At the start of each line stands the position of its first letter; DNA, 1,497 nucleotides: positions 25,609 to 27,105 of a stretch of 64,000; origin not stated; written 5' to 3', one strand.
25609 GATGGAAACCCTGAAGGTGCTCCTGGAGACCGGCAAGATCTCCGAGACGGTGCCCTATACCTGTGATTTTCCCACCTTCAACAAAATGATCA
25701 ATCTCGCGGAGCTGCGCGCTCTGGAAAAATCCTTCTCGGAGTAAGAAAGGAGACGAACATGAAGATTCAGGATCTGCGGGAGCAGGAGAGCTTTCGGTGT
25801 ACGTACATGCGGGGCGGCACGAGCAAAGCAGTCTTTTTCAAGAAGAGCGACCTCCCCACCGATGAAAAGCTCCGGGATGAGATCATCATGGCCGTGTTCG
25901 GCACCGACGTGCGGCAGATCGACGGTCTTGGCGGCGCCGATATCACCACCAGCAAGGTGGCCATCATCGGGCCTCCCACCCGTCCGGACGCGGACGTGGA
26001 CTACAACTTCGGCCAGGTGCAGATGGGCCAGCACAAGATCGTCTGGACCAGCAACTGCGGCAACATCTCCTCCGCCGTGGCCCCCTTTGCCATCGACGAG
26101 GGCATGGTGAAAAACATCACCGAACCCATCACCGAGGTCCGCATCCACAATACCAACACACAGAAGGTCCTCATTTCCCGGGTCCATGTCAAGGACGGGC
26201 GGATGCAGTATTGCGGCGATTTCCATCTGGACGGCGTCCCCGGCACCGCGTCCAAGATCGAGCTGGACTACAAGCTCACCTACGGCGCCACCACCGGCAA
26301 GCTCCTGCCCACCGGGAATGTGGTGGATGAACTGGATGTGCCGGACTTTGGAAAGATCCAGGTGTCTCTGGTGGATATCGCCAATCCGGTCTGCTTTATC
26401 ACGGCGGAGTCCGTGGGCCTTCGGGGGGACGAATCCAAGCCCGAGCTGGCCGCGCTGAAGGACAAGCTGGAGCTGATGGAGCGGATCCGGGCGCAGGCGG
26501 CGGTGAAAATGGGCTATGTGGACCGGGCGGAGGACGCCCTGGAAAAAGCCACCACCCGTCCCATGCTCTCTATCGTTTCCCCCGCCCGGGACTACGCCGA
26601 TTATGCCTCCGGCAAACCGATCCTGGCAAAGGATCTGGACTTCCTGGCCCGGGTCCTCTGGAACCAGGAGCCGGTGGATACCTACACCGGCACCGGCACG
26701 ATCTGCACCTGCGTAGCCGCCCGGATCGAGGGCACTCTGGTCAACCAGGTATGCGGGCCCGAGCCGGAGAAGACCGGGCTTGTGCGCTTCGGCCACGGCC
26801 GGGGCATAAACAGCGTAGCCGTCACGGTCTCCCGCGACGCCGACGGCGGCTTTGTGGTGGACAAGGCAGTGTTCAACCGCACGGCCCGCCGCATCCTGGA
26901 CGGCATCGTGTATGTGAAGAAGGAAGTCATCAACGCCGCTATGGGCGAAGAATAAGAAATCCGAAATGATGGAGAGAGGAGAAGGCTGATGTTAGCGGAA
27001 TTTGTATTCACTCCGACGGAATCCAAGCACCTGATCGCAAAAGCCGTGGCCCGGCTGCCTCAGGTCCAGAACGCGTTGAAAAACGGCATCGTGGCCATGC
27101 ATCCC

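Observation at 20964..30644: Sigma-54/PrpR-controlled methylcitrate-cycle-like operon without synthase or CoA ligase but with a dedicated permease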

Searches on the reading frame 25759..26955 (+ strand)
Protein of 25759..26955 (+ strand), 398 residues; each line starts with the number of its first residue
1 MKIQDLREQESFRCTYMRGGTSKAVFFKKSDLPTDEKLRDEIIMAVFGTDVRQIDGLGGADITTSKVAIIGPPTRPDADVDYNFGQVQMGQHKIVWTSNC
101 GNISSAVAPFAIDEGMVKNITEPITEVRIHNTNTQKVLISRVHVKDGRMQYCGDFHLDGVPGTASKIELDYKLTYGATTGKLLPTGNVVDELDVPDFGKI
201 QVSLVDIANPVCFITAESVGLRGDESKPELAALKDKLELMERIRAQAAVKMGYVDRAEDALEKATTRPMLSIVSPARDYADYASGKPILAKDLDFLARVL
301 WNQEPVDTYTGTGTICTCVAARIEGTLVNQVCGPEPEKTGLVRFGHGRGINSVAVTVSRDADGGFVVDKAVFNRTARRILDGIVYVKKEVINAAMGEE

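Call 3: search_protein_families(library=pfam, proteins=[window:25759-26955:+])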
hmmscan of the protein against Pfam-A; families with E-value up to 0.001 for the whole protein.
window:25759-26955:+ (398 aa): 1 family
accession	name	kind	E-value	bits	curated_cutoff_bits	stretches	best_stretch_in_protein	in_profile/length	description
PF04303.18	PrpF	-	3.8e-114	381.9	27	1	13-386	5-370/371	PrpF protein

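Call 4: search_protein_families(library=ncbifam, proteins=[window:25759-26955:+])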
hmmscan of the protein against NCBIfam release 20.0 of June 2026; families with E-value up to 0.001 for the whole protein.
window:25759-26955:+ (398 aa): 2 families
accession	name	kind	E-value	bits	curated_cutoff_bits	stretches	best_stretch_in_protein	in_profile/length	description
NF033377.1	OMA_tautomer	equivalog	5.3e-88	295.3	440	1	17-386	1-348/349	4-oxalomesaconate tautomerase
TIGR02334.1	prpF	equivalog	1.1e-87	294.4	440.55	1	13-390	7-389/390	2-methylaconitate cis-trans isomerase PrpF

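Call 5: search_solved_structures(query=window:25759-26955:+, max_evalue=0.001)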
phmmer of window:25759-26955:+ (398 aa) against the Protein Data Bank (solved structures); distinct sequences matched with E-value up to 0.001: 8.
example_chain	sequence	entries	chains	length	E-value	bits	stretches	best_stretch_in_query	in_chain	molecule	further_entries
3g7k_A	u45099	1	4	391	8.2e-104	350.7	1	8-390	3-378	3-methylitaconate isomerase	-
2h9f_A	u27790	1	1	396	9.6e-72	245.1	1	13-386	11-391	Hypothetical protein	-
2pvz_A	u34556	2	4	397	3.5e-69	236.7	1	12-388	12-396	PrpF methylaconitate isomerase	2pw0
5k87_A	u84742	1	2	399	1.3e-68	234.8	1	12-388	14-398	2-methyl-aconitate isomerase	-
6p3j_A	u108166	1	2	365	1.4e-52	182.1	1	7-387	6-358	(4E)-oxalomesaconate Delta-isomerase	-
6p3h_A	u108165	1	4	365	8.7e-52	179.4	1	7-387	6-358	(4E)-oxalomesaconate Delta-isomerase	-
6otv_A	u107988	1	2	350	2.4e-51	178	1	12-262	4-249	Putative isomerase YbhH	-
6p3k_A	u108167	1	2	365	3.7e-51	177.4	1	7-387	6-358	(4E)-oxalomesaconate Delta-isomerase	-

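Call 11: find_encoding_contigs(protein=window:25759-26955:+, flank=10000, max_places=6)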
Protein window:25759-26955:+ (398 aa): 24 contigs read that carry it; 4 places shown.
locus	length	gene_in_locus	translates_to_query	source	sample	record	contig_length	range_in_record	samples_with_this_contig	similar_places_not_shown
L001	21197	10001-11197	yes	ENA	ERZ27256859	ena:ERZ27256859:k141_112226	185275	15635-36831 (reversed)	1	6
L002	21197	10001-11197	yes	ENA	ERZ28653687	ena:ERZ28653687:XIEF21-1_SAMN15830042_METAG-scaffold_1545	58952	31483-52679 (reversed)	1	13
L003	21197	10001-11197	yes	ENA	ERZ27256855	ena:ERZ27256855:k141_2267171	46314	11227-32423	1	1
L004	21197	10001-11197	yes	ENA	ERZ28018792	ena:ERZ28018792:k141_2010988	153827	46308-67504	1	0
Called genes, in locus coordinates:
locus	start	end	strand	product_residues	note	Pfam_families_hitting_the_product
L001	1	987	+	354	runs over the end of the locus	PF00155:Aminotran_1_2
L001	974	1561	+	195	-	PF00475:IGPD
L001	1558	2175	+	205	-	PF00117:GATase, PF07685:GATase_3 (weak), PF07722:Peptidase_C26 (faint)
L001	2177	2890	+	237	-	PF00977:His_biosynth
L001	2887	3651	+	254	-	PF00977:His_biosynth, PF02581:TMP-TENI (faint), PF03060:NMO (faint)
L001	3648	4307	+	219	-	PF01502:PRA-CH, PF01503:PRA-PH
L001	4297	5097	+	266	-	PF02811:PHP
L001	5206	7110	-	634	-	PF06506:PrpR_N, PF00989:PAS, PF00158:Sigma54_activat, PF14532:Sigma54_activ_2, PF07724:AAA_2 (weak), PF07728:AAA_5, PF25601:AAA_lid_14, PF02954:HTH_8, +4 more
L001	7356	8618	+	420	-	PF00330:Aconitase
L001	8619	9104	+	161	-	PF00694:Aconitase_C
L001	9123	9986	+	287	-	PF13714:PEP_mutase, PF00463:ICL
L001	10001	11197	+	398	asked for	PF04303:PrpF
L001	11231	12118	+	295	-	-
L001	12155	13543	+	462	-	PF03972:MmgE_PrpD_N, PF19305:MmgE_PrpD_C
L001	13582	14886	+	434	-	PF03600:CitMHS, PF07158:MatC_N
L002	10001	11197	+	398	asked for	PF04303:PrpF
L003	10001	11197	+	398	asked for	PF04303:PrpF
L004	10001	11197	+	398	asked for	PF04303:PrpF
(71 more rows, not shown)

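Call 29: search_solved_structures(query=window:25759-26955:+, max_evalue=1e-60, show_alignments=3)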
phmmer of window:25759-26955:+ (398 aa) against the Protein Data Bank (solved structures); distinct sequences matched with E-value up to 1e-60: 4.
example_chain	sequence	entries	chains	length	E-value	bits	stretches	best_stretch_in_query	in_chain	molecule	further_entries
3g7k_A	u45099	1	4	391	8.2e-104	350.7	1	8-390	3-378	3-methylitaconate isomerase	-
2h9f_A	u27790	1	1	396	9.6e-72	245.1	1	13-386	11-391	Hypothetical protein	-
2pvz_A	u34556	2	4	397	3.5e-69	236.7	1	12-388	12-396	PrpF methylaconitate isomerase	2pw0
5k87_A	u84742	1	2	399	1.3e-68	234.8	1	12-388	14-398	2-methyl-aconitate isomerase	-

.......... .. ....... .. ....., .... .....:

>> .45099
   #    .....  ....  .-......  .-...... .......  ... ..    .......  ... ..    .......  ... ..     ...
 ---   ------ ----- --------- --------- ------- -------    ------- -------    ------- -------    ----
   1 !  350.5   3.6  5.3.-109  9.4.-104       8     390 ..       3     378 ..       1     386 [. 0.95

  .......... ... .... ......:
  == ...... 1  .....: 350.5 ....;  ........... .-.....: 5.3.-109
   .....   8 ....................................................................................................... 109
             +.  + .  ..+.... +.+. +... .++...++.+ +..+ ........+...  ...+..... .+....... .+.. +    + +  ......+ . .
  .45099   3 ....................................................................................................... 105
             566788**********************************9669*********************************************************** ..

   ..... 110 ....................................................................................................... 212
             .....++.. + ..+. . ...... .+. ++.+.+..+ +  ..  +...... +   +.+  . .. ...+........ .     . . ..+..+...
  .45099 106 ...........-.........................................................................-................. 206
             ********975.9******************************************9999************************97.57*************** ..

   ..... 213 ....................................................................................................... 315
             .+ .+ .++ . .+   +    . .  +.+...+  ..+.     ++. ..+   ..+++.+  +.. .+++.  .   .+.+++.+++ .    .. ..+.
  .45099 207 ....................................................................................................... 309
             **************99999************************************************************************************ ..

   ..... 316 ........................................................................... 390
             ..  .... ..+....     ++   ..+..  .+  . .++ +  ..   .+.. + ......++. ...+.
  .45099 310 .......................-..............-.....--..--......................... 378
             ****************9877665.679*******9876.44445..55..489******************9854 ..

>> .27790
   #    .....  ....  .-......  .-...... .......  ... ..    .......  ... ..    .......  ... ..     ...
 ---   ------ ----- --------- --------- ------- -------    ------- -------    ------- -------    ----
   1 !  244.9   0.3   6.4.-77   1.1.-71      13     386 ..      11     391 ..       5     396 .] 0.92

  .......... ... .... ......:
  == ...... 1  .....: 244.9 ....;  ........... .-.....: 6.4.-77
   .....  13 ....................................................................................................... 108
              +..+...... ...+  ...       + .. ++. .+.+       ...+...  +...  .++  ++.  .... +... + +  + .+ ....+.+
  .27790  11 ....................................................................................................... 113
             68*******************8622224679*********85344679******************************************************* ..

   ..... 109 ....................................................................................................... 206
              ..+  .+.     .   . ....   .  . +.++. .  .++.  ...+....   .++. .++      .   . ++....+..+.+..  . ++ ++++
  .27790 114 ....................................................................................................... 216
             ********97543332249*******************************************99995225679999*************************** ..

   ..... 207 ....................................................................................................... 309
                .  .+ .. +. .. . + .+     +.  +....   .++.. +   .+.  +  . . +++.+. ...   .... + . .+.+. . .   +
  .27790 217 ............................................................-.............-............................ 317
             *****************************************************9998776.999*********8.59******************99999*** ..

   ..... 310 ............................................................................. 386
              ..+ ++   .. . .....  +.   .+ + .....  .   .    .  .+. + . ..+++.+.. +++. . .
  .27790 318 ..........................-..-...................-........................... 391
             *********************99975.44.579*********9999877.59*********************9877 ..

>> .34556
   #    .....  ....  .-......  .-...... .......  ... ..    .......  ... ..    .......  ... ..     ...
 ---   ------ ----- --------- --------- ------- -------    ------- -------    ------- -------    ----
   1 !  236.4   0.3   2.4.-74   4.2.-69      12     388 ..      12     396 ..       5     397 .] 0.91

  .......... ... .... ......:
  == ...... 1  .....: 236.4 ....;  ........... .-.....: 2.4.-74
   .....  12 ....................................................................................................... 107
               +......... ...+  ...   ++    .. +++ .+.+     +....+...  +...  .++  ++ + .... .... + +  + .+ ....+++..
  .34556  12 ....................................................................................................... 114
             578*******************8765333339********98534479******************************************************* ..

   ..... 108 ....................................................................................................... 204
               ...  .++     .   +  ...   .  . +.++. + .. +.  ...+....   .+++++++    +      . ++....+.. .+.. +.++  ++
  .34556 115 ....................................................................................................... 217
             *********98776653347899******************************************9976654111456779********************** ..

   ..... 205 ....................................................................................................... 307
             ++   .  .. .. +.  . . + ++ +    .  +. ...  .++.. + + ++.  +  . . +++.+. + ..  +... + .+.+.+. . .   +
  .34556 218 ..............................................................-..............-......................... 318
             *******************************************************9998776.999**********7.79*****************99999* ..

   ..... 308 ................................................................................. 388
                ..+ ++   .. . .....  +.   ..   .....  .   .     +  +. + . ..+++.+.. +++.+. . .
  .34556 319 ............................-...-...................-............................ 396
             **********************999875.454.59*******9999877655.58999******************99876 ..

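Call 31: find_related_loci(query=A2, collection=genome_contigs, flank=10000)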
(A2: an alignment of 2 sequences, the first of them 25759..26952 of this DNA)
Query A2 (398 aa) in genome_contigs; peptide patterns used: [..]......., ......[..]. (x = any residue, [..] = any of these).
600 stretches matched a pattern (row limit reached: there are more); 584 encode a relative of the query (tblastn E <= 1e-3); the best 80 are kept; 80 distinct loci.
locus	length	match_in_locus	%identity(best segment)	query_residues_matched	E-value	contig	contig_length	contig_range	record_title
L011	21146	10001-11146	51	8-389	1e-123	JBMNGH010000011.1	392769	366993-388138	MAG: Tepidanaerobacteraceae bacterium isolate SBF912LR0HQ0018 contig_51191, whole genome shotgun sequence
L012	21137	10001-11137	49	6-388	8e-122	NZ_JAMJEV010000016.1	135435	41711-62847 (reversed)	Desulfosporosinus nitroreducens strain P130 NODE_16_length_135435_cov_161.049993, whole genome shotgun sequence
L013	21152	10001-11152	50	6-393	1e-119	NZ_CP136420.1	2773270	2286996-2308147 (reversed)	Neomoorella carbonis strain ACPs chromosome, complete genome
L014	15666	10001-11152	49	6-393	3e-119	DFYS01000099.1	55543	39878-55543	MAG TPA_asm: Moorella sp. UBA4076 UBA4076_contig_13083, whole genome shotgun sequence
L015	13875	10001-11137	49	6-388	1e-118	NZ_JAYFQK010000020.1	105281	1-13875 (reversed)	MAG: Desulfitobacterium sp. isolate CA_182 c_CA_000000013474, whole genome shotgun sequence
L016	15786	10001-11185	48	2-397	2e-118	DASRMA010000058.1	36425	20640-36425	MAG TPA_asm: Desulfosporosinus sp. isolate SMAG_U10203 k141_167399, whole genome shotgun sequence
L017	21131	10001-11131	48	6-386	8e-118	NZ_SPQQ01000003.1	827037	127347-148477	Desulfosporosinus fructosivorans strain 63.6F NODE_3_length_827037_cov_37.717503, whole genome shotgun sequence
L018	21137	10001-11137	48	6-388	3e-116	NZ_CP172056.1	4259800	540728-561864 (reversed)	Desulfitobacterium sp. Sab5 chromosome, complete genome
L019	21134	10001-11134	49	8-389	1e-115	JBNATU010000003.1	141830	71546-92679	MAG: Moorellaceae bacterium isolate Kamch4342-3A-MB-01 bin2.fa-3, whole genome shotgun sequence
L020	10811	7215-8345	50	6-386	9e-116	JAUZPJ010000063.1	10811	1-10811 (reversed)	MAG: Bacillota bacterium isolate bin54(3d) LAKLFDKO_63, whole genome shotgun sequence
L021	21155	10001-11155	49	8-397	5e-114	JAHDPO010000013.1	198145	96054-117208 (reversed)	MAG: Clostridia bacterium isolate SM1-B15.1 k141_16958, whole genome shotgun sequence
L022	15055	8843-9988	48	6-389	3e-109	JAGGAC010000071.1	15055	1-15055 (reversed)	MAG: Bacillota bacterium isolate CTSoil_080 scaffold_1909, whole genome shotgun sequence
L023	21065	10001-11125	48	6-388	2e-108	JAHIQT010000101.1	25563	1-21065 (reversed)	MAG: Bacillota bacterium isolate KR46_S_MetaG.mb.3 KR46_S_MetaG.mb.3_k141_15931, whole genome shotgun sequence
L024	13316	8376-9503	50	6-387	3e-107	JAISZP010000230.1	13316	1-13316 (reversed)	MAG: Deltaproteobacteria bacterium isolate Nc350_bin97 k119_2361619, whole genome shotgun sequence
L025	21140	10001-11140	49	1-386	5e-109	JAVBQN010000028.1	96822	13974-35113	MAG: Candidatus Adiutrix sp. isolate EPI_MAG_00168 c_000002334232, whole genome shotgun sequence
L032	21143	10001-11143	46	8-390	1e-104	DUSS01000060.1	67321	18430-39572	MAG TPA_asm: Candidatus Fermentithermobacillaceae bacterium isolate AS04akNAM_61 34014_AS04, whole genome shotgun sequen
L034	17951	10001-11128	48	6-388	6e-104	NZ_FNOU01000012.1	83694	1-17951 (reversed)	Eubacterium barkeri strain VPI 5359, whole genome shotgun sequence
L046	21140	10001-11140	46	6-391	3e-99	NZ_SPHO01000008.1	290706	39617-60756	Clostridium sp. 1001271st1 H5 strain 1001271st1_H5 NODE_8_length_290706_cov_23.6741, whole genome shotgun sequence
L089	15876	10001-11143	43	6-387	7e-89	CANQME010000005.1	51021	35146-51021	MAG: uncultured Lachnospiraceae bacterium isolate Lapin-014__bin3 genome assembly, contig: Lapin-014__NODE_463_length_51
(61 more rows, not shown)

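Call 36: search_protein_families(library=pfam, proteins=[L046:6214-6954:+, L046:7046-8161:+, L046:8180-8710:+, L046:8707-9984:+, L046:13915-14874:+, L032:12676-13656:+, L032:14228-15514:+, L032:17373-17933:+, L034:11162-12604:+, L034:13400-14890:+])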
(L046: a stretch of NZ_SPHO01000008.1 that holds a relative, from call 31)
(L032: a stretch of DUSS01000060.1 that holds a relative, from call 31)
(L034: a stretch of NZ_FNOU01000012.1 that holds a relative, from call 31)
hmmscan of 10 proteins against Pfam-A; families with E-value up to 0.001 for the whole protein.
L046:6214-6954:+ (246 aa): 1 family
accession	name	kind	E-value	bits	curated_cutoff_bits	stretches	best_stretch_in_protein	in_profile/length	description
PF00753.33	Lactamase_B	-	1.2e-20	74.7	22.7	1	39-223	8-184/196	Metallo-beta-lactamase superfamily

L046:7046-8161:+ (371 aa): 1 family
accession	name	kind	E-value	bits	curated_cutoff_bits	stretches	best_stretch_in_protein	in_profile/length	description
PF03480.18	DctP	-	5.2e-76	256.1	23.4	1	70-346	2-283/286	Bacterial extracellular solute-binding protein, family 7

L046:8180-8710:+ (176 aa): 1 family
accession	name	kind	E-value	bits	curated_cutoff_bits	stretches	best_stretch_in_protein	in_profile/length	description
PF04290.18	DctQ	-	1.6e-31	109.3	28.3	1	33-161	1-128/132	Tripartite ATP-independent periplasmic transporters, DctQ component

L046:8707-9984:+ (425 aa): 1 family
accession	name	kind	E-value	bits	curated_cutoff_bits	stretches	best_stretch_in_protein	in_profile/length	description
PF06808.19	DctM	-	2.2e-113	379.6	23.8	1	6-416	1-413/413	Tripartite ATP-independent periplasmic transporter, DctM component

L046:13915-14874:+ (319 aa): 2 families
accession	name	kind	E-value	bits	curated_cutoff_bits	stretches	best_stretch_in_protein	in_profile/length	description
PF02826.25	2-Hacid_dh_C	-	4.3e-58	196.1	25.1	1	108-288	1-178/178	D-isomer specific 2-hydroxyacid dehydrogenase, NAD binding domain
PF00389.36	2-Hacid_dh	-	1e-27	96.9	24.6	1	23-316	17-131/134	D-isomer specific 2-hydroxyacid dehydrogenase, catalytic domain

L032:12676-13656:+ (326 aa): 1 family
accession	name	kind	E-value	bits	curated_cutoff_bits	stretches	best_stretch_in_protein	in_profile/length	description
PF03480.18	DctP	-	1.9e-83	280.5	23.4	1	33-311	1-281/286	Bacterial extracellular solute-binding protein, family 7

L032:14228-15514:+ (428 aa): 1 family
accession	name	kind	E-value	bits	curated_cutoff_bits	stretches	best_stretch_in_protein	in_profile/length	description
PF06808.19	DctM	-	2.8e-115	385.9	23.8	1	5-416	1-412/413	Tripartite ATP-independent periplasmic transporter, DctM component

L032:17373-17933:+ (186 aa): 1 family
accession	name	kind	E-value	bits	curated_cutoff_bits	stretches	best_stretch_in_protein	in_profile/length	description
PF01558.24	POR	-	2.5e-33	116.1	27.4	1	10-175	1-172/173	Pyruvate ferredoxin/flavodoxin oxidoreductase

L034:11162-12604:+ (480 aa): 1 family
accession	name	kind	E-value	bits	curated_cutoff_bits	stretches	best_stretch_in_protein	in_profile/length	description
PF13941.12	MutL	-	4.3e-128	428.3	27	1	6-466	2-446/450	MutL protein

L034:13400-14890:+ (496 aa): 1 family
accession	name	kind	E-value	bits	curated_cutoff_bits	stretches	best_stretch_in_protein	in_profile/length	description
PF03313.21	SDH_alpha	-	2.3e-05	24.6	26.4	1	194-283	148-238/260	Serine dehydratase alpha chain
